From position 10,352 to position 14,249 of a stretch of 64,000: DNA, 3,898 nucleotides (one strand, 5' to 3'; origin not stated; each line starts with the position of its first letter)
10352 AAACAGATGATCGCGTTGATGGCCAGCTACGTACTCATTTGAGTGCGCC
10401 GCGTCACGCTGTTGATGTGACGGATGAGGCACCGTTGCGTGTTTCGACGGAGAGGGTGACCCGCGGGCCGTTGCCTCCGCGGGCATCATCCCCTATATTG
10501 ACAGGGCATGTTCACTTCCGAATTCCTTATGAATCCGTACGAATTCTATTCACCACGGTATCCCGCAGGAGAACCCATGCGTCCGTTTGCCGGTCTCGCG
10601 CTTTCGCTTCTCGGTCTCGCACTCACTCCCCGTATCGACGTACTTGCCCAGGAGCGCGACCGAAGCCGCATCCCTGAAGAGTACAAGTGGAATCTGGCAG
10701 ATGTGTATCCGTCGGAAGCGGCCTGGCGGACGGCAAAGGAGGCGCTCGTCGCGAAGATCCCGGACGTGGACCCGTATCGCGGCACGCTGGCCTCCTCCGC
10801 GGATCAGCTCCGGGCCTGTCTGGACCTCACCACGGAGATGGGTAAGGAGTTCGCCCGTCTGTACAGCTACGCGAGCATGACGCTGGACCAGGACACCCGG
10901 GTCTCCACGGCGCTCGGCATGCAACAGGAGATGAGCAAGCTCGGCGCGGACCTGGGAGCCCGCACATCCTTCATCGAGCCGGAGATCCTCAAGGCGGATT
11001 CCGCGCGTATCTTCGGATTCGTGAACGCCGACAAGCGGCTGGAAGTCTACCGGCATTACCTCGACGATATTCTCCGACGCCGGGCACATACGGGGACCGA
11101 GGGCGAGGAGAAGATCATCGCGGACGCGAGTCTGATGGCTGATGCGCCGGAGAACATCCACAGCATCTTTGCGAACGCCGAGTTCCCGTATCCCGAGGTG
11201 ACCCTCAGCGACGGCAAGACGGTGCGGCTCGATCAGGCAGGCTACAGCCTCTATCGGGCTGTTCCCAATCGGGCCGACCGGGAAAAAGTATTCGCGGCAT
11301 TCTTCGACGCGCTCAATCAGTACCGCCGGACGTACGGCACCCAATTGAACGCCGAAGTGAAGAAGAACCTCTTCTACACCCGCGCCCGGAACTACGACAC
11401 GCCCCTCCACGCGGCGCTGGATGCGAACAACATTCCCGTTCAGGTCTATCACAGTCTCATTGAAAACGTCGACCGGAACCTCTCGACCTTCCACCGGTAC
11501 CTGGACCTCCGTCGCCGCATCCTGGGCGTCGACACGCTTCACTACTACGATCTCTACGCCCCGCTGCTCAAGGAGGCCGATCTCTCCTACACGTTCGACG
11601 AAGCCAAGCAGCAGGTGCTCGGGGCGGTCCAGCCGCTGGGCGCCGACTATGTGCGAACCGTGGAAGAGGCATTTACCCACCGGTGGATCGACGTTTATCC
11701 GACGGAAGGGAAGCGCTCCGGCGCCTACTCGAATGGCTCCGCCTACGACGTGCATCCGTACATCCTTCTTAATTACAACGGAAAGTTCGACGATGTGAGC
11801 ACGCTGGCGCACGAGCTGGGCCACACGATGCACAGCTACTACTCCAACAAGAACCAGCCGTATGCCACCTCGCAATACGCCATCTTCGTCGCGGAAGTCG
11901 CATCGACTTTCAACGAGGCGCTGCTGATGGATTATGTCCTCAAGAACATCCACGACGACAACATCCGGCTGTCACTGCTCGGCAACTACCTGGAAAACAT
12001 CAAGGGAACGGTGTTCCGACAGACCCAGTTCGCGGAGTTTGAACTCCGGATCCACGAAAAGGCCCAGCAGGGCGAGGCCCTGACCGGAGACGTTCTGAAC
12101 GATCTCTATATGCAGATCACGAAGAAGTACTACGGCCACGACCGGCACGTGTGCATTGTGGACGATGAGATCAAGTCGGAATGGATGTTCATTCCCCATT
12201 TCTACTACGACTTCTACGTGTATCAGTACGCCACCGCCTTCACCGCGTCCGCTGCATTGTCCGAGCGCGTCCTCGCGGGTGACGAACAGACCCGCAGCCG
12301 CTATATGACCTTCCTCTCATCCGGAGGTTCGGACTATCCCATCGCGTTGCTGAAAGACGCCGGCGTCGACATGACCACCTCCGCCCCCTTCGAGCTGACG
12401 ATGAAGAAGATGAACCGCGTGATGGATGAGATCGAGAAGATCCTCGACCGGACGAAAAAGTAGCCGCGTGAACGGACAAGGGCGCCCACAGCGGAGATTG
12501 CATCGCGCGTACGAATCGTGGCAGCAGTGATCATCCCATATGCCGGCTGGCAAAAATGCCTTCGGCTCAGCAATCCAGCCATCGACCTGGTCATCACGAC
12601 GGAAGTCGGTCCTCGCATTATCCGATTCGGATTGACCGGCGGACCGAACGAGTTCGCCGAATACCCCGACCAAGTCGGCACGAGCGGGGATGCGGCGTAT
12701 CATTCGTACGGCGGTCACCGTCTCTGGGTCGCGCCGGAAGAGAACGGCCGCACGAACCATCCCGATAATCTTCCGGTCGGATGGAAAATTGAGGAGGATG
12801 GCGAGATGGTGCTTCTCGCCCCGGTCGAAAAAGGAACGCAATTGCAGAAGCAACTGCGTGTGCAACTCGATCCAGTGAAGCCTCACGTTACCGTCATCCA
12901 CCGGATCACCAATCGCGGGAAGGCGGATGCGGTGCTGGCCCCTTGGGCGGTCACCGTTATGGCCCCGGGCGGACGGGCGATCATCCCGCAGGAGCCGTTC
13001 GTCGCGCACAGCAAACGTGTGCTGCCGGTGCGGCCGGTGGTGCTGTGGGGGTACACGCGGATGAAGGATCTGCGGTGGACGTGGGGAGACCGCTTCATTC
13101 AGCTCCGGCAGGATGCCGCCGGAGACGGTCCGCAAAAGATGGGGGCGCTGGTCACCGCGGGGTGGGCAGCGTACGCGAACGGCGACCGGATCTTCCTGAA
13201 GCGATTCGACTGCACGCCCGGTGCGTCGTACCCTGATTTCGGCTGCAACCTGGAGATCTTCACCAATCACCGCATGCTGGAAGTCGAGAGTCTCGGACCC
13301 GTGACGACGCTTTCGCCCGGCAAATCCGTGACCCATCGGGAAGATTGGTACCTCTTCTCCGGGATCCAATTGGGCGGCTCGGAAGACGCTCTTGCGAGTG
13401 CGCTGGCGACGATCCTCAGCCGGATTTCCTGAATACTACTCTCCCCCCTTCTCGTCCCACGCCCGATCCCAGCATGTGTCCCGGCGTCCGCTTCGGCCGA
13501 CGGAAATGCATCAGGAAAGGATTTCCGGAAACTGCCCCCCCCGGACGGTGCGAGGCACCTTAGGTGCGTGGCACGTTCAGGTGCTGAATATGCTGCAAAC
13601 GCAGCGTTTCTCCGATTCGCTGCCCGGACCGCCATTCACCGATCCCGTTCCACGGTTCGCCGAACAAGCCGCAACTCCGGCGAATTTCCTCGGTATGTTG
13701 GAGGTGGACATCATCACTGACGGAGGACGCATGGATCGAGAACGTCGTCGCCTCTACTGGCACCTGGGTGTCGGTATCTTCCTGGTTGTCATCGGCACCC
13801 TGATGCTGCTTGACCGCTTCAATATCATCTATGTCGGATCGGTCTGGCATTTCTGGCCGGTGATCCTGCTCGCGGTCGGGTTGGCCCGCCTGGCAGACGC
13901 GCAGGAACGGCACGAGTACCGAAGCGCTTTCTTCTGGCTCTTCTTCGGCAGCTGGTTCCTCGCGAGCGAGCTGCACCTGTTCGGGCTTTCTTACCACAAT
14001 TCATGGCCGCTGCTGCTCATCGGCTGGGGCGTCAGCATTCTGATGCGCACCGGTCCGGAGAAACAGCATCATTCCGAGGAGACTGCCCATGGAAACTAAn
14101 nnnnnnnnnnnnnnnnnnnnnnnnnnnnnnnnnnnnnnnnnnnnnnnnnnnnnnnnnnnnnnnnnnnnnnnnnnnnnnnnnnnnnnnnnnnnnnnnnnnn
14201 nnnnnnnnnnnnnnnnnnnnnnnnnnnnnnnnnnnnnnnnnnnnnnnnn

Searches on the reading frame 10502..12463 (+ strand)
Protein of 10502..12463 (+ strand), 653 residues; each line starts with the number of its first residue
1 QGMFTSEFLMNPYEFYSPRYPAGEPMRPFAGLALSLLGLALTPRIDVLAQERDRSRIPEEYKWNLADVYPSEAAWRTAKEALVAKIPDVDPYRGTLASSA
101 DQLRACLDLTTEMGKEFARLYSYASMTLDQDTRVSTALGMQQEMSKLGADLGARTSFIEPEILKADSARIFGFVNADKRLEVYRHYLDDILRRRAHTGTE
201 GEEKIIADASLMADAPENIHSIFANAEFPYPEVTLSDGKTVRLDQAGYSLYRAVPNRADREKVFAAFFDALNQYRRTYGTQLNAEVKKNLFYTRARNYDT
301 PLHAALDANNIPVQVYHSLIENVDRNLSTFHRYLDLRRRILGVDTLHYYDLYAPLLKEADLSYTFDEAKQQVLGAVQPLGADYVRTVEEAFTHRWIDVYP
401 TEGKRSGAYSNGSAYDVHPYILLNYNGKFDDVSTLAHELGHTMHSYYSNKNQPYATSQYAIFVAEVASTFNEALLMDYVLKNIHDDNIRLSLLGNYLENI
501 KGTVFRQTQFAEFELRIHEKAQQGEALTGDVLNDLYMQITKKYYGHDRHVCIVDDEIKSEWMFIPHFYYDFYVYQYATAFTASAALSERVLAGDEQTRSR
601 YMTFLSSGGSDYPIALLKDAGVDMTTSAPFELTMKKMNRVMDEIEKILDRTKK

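Call 50: search_protein_families(library=pfam, proteins=[window:10502-12463:+])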
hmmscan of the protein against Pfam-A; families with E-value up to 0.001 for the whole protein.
window:10502-12463:+ (653 aa): 2 families
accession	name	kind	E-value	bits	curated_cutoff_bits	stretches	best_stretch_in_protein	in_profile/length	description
PF01432.26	Peptidase_M3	-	3.7e-75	254.4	27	1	252-634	3-455/457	Peptidase family M3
PF08439.15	Peptidase_M3_N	-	5.3e-17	62.2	25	1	161-228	1-68/70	Oligopeptidase F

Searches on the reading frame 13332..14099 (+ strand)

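Call 50: search_protein_families(library=pfam, proteins=[window:13332-14099:+])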
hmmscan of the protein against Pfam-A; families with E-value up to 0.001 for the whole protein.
window:13332-14099:+ (255 aa): 2 families
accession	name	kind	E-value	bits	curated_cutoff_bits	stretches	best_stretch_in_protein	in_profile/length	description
PF18917.5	LiaI-LiaF-like_TM1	-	8.4e-17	61.4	27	2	147-185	3-40/42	LiaI-LiaF-like transmembrane region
PF22570.1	LiaF-TM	-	4.1e-16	60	27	1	147-240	2-94/98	LiaF transmembrane domain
